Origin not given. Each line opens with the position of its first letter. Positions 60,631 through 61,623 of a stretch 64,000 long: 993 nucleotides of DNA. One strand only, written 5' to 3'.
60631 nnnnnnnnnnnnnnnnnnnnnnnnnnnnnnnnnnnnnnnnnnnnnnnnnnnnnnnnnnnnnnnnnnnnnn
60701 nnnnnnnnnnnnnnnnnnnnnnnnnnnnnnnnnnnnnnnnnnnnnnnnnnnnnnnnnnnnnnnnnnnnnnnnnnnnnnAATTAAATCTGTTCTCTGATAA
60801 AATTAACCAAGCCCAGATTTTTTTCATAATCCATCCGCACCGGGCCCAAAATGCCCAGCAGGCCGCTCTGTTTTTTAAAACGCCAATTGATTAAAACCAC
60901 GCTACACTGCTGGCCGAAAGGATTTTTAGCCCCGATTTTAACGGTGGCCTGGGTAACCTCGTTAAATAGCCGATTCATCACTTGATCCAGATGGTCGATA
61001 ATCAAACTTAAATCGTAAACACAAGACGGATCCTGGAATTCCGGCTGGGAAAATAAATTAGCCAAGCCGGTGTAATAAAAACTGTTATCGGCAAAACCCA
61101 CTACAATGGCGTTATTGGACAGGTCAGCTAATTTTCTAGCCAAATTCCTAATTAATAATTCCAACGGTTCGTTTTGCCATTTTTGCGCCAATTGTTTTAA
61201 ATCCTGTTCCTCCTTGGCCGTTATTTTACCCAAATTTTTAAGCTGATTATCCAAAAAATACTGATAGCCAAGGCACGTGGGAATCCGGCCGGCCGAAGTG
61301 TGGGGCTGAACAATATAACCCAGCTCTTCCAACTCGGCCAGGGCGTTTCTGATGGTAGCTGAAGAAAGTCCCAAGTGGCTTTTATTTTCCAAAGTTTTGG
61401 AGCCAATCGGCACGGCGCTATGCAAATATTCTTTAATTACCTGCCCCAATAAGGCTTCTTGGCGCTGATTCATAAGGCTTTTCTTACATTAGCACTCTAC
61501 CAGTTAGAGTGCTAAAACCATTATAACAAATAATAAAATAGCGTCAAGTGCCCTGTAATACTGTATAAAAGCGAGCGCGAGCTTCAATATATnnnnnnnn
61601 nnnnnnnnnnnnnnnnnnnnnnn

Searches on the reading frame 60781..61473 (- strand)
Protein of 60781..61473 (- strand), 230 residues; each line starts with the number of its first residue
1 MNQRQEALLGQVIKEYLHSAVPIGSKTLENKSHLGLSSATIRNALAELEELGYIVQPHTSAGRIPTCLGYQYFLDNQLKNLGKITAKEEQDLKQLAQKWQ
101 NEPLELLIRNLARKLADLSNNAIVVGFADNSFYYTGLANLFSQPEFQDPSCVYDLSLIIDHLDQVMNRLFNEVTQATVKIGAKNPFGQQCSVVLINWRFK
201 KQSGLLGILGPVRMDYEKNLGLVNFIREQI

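Call 8: search_protein_families(library=pfam, proteins=[window:60781-61473:-], max_evalue=0.01)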
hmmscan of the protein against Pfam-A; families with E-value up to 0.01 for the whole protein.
window:60781-61473:- (230 aa): 5 families
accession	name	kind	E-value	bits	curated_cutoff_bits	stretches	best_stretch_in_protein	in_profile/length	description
PF01628.27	HrcA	-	4.3e-18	66.5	22.2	1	90-218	85-213/215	HrcA protein C terminal domain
PF13730.12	HTH_36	-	0.0014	18.8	25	1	33-54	34-55/55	Helix-turn-helix domain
PF08279.18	HTH_11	-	0.0019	18.5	25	1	33-56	24-47/55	HTH domain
PF08220.18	HTH_DeoR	-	0.0032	17.6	21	1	33-61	23-51/57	DeoR-like helix-turn-helix domain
PF09339.16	HTH_IclR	-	0.0062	16.7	22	0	33-56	27-50/52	IclR helix-turn-helix domain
